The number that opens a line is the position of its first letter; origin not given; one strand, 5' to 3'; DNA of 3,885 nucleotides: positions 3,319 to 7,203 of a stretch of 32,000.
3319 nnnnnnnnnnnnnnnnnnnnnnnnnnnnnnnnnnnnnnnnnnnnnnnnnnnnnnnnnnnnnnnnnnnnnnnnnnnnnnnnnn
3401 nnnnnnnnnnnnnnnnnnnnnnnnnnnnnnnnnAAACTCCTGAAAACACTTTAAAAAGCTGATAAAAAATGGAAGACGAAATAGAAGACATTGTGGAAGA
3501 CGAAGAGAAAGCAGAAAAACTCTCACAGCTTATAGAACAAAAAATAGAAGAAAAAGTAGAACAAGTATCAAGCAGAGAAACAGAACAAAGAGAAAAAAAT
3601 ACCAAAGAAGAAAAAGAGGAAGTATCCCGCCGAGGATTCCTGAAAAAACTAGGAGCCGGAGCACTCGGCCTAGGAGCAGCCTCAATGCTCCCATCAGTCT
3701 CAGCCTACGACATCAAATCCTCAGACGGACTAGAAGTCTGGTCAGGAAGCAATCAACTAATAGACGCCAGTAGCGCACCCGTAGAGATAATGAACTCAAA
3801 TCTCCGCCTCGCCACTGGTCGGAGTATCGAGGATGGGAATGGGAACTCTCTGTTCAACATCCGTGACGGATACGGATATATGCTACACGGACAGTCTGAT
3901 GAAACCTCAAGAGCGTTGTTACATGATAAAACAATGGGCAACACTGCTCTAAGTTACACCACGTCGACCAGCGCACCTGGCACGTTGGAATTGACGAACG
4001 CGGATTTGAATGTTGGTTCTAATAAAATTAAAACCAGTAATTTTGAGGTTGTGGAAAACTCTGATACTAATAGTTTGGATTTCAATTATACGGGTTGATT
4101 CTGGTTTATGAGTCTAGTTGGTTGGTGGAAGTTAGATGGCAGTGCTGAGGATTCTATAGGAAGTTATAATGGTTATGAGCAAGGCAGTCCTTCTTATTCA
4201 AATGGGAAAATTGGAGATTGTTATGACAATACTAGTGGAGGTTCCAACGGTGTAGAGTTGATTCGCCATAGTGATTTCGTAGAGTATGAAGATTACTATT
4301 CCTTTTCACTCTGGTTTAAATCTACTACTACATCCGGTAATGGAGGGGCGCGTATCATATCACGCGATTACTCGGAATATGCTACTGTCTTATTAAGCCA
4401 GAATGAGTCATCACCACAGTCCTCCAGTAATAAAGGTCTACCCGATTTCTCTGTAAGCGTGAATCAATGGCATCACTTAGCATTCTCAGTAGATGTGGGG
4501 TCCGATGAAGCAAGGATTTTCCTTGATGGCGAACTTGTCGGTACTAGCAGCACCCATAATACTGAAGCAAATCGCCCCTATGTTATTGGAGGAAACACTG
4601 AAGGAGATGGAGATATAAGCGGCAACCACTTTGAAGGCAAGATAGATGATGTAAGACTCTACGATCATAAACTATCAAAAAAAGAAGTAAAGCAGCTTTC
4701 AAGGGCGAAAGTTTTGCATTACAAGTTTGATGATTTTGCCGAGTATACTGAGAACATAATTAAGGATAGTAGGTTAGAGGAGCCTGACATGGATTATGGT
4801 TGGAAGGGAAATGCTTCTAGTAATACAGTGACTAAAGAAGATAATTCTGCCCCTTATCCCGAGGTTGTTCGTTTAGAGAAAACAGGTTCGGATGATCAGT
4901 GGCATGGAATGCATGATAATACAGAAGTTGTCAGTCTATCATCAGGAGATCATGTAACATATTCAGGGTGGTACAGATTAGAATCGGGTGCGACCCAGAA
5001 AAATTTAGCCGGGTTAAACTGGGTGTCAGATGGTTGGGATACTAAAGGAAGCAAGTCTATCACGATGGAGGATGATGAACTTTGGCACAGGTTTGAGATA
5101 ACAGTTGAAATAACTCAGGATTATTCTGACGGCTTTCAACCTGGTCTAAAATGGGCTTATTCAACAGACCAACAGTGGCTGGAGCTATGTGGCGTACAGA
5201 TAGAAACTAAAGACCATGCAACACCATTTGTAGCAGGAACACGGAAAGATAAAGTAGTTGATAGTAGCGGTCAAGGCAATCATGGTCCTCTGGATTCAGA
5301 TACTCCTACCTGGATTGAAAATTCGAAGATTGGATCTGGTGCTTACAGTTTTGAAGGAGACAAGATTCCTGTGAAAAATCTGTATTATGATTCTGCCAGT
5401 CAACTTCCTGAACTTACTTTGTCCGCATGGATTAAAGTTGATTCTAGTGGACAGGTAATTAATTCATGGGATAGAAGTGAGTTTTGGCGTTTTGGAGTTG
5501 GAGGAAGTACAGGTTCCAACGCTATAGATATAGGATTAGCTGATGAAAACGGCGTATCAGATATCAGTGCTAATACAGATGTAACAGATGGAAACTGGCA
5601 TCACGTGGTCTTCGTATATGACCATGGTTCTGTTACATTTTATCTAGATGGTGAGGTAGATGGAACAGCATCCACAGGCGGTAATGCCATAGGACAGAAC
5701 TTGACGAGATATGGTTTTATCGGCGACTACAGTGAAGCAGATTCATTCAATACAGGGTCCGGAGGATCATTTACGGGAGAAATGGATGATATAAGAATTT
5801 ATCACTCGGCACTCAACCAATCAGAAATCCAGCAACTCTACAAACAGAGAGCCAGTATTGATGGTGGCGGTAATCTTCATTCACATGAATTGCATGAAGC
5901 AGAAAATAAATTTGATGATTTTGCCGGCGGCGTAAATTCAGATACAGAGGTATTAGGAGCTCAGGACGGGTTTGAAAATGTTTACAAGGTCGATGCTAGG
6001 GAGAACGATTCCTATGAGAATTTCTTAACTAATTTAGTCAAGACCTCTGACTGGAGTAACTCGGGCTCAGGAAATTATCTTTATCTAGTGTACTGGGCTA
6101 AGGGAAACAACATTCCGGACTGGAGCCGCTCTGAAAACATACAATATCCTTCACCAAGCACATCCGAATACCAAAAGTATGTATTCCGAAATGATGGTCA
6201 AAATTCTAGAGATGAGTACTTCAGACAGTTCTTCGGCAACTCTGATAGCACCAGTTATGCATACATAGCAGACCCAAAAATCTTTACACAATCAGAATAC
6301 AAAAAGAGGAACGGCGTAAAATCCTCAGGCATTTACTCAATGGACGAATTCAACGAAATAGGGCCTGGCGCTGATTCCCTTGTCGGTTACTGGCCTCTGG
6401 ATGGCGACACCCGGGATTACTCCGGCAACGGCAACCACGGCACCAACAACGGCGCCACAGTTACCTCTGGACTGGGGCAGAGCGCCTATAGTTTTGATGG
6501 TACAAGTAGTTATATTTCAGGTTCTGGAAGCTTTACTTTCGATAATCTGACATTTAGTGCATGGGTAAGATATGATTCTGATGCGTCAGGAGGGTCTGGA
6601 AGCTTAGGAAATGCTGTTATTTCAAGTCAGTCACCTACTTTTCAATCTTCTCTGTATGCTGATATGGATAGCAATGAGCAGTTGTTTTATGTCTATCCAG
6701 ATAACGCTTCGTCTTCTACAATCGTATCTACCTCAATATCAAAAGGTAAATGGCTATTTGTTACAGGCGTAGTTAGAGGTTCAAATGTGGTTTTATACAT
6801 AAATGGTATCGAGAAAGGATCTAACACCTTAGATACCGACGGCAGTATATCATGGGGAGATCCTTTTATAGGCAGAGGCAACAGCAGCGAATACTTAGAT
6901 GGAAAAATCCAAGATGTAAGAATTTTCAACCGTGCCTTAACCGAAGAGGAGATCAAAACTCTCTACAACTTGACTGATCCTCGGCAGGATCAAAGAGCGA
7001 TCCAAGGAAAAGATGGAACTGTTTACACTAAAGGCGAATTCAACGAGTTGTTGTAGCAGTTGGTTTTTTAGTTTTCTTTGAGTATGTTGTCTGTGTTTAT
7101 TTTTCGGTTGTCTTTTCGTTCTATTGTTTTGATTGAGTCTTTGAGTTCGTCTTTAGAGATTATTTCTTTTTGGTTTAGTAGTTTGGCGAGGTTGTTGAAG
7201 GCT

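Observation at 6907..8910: Two complete TA operons, each bracketed by diverged direct copies of the last ~145 nt of the LamG gene (cassette-like array)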

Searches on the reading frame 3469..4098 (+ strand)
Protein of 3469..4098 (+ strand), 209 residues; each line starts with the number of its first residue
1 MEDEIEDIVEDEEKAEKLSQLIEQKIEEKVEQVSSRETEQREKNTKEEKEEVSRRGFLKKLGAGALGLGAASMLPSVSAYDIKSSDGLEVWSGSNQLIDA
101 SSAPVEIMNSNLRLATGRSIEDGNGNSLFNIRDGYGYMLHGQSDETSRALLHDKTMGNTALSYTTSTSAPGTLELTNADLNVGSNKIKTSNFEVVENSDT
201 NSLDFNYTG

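Call 8: search_protein_families(library=pfam, proteins=[window:3469-4098:+], max_evalue=0.01)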
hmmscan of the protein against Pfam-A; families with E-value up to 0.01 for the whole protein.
window:3469-4098:+ (209 aa): 1 family
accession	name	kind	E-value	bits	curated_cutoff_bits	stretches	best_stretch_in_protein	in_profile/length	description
PF08216.17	CTNNBL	-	0.0092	14.9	27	0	10-68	376-434/474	Catenin-beta-like, Arm-motif containing nuclear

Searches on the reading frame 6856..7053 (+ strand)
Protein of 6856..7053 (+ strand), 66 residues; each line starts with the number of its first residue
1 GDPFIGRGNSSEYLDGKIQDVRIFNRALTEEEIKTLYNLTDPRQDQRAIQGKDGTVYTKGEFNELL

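Call 10: find_homologous_proteins(query=window:6856-7053:+, max_evalue=0.001)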
Query seq(66 aa): no candidate shares three 5-residue words with the query. No homologue found.

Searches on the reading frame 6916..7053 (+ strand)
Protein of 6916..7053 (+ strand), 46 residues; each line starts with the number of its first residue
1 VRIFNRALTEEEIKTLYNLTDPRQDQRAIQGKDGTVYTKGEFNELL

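Call 13: find_related_loci(query=A2, collection=genome_contigs, flank=10000)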
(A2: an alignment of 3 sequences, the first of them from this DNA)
Query A2 (46 aa) in genome_contigs; peptide patterns used: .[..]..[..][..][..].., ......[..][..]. (x = any residue, [..] = any of these).
164 stretches matched a pattern; 6 encode a relative of the query (tblastn E <= 1e-3); 6 distinct loci.
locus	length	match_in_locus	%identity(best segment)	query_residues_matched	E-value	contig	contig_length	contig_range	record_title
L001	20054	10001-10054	94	1-18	8e-8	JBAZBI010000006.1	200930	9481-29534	MAG: Ignavibacteriaceae bacterium isolate SO_2017_GW1_109 NODE_521_length_200930_cov_4.167119_OW334_2017, whole genome s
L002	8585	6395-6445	88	1-17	5e-7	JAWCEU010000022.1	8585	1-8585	MAG: Candidatus Aenigmatarchaeota archaeon isolate JZ-1_202007_bins_103 JZ-1_202007_bins_103_scaffold_22, whole genome s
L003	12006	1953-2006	83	1-18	7e-7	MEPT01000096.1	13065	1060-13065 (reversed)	MAG: Bdellovibrionales bacterium RBG_16_40_8 RBG_16_scaffold_4894, whole genome shotgun sequence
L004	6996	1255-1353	51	1-34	8e-6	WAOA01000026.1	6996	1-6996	MAG: Candidatus Aenigmatarchaeota archaeon isolate S141_163_esom k151_293432, whole genome shotgun sequence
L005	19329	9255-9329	56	1-25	1e-5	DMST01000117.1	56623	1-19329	MAG TPA_asm: Cytophagales bacterium isolate UBA9432 contig_116, whole genome shotgun sequence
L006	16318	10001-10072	54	6-29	7e-5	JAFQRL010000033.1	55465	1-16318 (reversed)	MAG: Clostridia bacterium isolate RGIG2083 Goat_Colon-2__c557467, whole genome shotgun sequence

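Call 14: find_related_loci(query=A2, collection=viral_contigs, flank=10000)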
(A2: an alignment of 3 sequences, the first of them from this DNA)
Query A2 (46 aa) in viral_contigs; peptide patterns used: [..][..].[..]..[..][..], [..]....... (x = any residue, [..] = any of these).
600 stretches matched a pattern (row limit reached: there are more); 2 encode a relative of the query (tblastn E <= 1e-3); 2 distinct loci.
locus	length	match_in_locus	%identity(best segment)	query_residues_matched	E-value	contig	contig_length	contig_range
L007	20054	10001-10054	78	1-18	2e-6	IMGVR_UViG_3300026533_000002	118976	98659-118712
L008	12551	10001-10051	82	1-17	3e-6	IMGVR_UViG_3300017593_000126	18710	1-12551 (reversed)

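Call 15: find_related_loci(query=A2, collection=metagenome_contigs, flank=10000)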
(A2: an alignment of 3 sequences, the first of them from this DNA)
Query A2 (46 aa) in metagenome_contigs; peptide patterns used: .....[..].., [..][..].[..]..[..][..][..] (x = any residue, [..] = any of these).
600 stretches matched a pattern (row limit reached: there are more); 6 encode a relative of the query (tblastn E <= 1e-3); 6 distinct loci.
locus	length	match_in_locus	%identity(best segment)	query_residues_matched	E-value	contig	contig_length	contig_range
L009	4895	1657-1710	83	1-18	4e-7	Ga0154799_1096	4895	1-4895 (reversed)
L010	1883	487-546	75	1-20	8e-7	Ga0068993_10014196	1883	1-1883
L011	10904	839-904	55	1-22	7e-7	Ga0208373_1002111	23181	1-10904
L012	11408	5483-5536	78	1-18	1e-6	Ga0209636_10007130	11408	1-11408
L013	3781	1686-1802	53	1-34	3e-6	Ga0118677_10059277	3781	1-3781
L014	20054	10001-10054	78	1-18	3e-6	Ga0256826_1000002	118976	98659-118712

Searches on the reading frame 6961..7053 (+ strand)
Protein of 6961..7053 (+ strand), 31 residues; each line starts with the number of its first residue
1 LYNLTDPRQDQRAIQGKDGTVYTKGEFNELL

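Call 33: find_related_loci(query=A3, collection=viral_contigs, flank=10000)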
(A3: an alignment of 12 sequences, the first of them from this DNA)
Query A3 (31 aa) in viral_contigs; peptide patterns used: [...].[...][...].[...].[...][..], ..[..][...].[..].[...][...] (x = any residue, [..] = any of these).
311 stretches matched a pattern; 3 encode a relative of the query (tblastn E <= 1e-3); 3 distinct loci.
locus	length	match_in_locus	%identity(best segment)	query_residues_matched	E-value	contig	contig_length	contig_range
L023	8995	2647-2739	68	1-31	5e-11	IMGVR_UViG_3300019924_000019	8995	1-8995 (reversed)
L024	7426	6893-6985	58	1-31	3e-9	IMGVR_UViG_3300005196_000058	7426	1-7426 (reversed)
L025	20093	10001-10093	55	1-31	5e-9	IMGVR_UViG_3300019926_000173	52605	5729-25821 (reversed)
